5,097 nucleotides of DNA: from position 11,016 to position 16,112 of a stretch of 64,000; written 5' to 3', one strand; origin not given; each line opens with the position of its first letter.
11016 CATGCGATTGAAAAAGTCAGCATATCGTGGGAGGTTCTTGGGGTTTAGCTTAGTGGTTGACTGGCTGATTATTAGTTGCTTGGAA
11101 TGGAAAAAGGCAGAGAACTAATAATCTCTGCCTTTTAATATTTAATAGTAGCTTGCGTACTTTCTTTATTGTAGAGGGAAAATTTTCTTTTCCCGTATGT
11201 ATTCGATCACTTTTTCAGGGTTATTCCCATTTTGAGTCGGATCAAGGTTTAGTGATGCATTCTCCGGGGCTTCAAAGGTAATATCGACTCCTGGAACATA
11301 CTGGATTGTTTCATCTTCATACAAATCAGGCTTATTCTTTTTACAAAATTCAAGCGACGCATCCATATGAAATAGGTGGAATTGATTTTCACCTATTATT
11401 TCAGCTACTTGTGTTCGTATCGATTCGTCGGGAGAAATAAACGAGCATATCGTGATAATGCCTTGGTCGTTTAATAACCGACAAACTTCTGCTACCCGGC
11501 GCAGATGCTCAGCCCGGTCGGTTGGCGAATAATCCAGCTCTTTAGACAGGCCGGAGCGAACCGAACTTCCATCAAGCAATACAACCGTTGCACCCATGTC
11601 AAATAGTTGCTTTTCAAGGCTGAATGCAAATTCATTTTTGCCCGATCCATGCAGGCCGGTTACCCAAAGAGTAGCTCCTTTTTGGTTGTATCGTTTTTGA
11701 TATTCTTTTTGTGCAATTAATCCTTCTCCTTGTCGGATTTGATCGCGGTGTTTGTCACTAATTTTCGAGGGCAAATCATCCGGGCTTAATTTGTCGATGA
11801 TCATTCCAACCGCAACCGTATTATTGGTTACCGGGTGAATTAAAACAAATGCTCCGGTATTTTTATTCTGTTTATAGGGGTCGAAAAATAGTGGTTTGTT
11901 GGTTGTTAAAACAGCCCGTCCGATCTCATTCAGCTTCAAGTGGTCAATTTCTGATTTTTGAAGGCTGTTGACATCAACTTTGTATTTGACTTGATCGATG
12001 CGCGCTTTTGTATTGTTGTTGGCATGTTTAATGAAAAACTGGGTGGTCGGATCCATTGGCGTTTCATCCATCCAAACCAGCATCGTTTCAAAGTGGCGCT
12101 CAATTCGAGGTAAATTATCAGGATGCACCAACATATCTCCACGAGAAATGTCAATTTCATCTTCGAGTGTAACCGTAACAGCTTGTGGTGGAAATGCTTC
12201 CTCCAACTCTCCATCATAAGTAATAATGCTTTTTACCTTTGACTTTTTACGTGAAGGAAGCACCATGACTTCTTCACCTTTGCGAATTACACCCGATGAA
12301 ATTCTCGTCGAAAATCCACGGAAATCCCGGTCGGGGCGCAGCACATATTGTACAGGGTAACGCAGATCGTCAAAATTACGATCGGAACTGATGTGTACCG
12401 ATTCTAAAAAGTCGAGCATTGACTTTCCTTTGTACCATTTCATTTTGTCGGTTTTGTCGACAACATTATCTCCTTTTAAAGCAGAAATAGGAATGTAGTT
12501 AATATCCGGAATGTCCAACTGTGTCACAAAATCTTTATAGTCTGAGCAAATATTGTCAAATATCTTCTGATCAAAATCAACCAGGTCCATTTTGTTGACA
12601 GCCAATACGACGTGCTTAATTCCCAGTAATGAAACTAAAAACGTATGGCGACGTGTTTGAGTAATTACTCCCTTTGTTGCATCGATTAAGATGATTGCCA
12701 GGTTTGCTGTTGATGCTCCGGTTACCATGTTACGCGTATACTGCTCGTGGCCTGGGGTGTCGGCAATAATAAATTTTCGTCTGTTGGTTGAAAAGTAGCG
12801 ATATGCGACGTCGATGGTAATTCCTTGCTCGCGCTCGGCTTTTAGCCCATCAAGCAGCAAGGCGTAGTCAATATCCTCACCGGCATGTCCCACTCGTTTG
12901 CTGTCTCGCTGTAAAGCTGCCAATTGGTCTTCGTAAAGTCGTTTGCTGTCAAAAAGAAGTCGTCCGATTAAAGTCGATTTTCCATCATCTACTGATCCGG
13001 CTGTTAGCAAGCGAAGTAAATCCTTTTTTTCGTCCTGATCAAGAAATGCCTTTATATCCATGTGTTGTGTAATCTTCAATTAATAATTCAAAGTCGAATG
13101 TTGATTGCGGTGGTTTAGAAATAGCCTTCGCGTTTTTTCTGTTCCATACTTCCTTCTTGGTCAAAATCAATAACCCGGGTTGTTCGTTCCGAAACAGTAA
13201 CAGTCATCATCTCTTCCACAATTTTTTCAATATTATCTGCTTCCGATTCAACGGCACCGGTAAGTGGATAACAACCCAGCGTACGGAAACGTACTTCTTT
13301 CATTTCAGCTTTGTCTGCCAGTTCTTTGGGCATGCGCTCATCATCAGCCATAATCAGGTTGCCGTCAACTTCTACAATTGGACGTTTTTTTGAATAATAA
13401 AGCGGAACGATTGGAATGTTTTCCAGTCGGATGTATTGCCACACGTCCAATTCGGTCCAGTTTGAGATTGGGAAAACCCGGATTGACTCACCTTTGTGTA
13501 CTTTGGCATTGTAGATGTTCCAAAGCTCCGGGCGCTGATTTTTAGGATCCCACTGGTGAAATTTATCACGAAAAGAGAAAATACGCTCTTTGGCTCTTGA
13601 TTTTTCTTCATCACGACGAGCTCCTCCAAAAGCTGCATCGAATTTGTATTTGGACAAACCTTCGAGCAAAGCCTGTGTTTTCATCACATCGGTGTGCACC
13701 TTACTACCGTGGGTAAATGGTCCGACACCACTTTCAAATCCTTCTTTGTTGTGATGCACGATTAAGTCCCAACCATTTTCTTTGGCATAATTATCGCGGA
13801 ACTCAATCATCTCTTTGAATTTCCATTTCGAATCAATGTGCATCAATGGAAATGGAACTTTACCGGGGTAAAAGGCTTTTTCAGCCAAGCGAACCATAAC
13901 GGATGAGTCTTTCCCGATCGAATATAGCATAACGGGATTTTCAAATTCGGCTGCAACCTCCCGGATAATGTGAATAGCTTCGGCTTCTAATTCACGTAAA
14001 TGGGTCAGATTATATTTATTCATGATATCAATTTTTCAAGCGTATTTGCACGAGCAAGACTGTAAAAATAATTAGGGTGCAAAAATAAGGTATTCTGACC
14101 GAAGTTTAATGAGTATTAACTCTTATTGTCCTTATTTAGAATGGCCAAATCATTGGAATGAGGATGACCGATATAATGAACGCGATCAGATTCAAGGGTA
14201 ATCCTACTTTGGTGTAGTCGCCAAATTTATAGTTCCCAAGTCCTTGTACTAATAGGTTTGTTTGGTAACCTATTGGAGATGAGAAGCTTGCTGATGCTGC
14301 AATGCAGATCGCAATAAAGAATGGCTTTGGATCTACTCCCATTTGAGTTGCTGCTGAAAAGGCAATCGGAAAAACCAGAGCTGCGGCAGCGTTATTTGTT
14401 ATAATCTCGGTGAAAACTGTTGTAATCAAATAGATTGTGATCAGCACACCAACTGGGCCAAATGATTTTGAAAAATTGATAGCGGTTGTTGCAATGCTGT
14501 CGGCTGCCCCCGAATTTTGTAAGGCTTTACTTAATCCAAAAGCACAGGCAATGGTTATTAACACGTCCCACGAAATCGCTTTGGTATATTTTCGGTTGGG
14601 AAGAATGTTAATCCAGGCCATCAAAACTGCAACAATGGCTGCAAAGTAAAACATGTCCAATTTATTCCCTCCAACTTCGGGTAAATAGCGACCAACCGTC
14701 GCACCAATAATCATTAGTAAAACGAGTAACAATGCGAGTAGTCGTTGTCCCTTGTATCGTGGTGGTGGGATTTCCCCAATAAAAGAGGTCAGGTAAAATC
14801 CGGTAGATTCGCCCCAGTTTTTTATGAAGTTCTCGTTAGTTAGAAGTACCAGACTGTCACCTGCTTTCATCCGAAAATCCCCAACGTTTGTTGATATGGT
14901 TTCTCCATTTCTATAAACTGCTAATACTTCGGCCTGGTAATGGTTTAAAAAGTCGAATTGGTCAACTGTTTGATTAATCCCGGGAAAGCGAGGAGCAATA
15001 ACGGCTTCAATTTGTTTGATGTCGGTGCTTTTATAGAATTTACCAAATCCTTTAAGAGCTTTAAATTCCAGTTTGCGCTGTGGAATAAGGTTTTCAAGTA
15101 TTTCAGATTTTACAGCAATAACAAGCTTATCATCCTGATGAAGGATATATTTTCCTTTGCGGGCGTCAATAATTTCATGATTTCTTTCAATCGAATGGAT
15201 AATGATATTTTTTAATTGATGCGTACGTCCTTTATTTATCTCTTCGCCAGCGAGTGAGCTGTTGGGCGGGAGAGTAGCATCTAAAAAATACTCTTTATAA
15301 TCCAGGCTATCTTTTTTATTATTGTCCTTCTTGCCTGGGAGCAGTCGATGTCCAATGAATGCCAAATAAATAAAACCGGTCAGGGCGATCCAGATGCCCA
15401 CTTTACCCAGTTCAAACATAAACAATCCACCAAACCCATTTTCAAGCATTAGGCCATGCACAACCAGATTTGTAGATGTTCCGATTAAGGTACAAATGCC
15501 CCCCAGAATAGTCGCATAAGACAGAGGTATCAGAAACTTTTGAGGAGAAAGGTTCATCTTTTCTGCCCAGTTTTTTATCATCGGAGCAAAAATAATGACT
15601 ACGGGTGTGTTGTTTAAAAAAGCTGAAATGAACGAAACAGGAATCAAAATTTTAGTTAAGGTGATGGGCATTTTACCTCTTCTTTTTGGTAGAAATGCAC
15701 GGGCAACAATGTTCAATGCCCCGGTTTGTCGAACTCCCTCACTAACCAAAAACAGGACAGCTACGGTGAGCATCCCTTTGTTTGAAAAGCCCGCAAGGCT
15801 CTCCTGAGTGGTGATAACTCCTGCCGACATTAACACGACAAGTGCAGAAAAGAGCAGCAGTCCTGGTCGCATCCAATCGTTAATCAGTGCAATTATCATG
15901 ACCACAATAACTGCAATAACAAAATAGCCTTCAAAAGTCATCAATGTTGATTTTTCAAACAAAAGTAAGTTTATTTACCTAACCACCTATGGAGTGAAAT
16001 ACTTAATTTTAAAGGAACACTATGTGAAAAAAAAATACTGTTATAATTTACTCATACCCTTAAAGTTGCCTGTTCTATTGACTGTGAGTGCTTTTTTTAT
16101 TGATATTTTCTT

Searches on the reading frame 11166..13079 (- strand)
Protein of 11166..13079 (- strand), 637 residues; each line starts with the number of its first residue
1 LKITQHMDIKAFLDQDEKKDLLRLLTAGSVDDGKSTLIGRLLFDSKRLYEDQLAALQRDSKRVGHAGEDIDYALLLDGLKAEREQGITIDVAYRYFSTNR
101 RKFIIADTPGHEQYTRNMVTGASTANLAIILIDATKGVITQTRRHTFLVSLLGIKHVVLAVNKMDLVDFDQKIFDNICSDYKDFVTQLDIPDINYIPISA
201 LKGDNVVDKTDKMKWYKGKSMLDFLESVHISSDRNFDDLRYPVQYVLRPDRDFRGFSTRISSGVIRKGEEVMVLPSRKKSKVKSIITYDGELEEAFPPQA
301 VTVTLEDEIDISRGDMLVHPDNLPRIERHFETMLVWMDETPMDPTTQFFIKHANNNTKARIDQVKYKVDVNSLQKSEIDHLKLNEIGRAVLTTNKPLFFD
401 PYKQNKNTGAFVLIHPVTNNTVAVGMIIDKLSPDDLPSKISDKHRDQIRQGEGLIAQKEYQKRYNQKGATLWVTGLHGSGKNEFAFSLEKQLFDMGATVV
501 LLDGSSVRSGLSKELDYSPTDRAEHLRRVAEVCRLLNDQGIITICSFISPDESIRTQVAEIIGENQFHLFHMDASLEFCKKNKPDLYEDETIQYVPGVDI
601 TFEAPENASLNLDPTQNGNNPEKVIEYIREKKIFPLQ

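Call 5: search_protein_families(library=pfam, proteins=[window:11166-13079:-], max_evalue=0.001)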
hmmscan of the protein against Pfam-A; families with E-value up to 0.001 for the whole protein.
window:11166-13079:- (637 aa): 5 families
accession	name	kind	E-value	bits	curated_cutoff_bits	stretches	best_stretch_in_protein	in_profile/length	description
PF00009.33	GTP_EFTU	-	2.1e-42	145.3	26.5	1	21-207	3-176/188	Elongation factor Tu GTP binding domain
PF01583.26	APS_kinase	-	3.1e-38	131.6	21.1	1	467-613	1-152/152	Adenylylsulphate kinase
PF22594.2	GTP-eEF1A_C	-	7.3e-28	97.4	27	1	329-427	1-100/101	GTP-eEF1A C-terminal domain-like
PF03144.31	GTP_EFTU_D2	-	5.6e-07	30.3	30.3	1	259-317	7-72/73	Elongation factor Tu domain 2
PF01926.29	MMR_HSR1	-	1.5e-05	25.5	21.9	1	80-163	25-113/113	50S ribosome-binding GTPase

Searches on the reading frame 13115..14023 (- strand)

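Call 5: search_protein_families(library=pfam, proteins=[window:13115-14023:-], max_evalue=0.001)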
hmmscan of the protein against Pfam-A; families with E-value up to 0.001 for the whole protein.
window:13115-14023:- (302 aa): 1 family
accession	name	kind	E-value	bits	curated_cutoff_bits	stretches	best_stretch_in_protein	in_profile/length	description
PF01507.26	PAPS_reduct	-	5.4e-55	186.5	22.5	1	29-256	1-174/175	Phosphoadenosine phosphosulfate reductase domain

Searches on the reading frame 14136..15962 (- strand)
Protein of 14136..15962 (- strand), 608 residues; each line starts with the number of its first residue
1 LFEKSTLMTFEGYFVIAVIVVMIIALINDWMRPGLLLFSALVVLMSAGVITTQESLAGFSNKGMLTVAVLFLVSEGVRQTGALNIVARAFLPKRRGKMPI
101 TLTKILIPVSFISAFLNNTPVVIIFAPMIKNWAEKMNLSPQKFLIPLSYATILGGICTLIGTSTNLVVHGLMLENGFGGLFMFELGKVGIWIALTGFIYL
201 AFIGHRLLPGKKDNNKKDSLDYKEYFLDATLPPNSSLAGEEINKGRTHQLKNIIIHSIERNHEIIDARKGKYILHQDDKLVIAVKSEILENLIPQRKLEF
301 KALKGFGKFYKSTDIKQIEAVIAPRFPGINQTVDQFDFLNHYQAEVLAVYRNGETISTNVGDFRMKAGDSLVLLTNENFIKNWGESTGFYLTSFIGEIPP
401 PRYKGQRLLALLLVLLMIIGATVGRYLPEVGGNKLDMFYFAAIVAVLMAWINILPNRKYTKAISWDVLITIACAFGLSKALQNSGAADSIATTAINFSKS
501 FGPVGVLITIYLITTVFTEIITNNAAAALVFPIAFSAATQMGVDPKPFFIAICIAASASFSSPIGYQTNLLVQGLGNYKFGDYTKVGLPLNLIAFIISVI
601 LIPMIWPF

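Call 5: search_protein_families(library=pfam, proteins=[window:14136-15962:-], max_evalue=0.001)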
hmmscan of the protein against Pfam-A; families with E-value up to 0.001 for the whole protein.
window:14136-15962:- (608 aa): 4 families
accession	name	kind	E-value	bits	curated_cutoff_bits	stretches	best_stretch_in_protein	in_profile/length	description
PF03600.22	CitMHS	-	6.5e-68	229.7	31.9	2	24-552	2-333/336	Citrate transporter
PF00939.25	Na_sulph_symp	-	1.2e-16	61.2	27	1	406-607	269-467/472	Sodium:sulfate symporter transmembrane region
PF02080.26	TrkA_C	-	8.1e-12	45.3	27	1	229-292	4-66/71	TrkA-C domain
PF06808.19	DctM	-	4.4e-06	26.2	23.8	1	408-602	214-408/413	Tripartite ATP-independent periplasmic transporter, DctM component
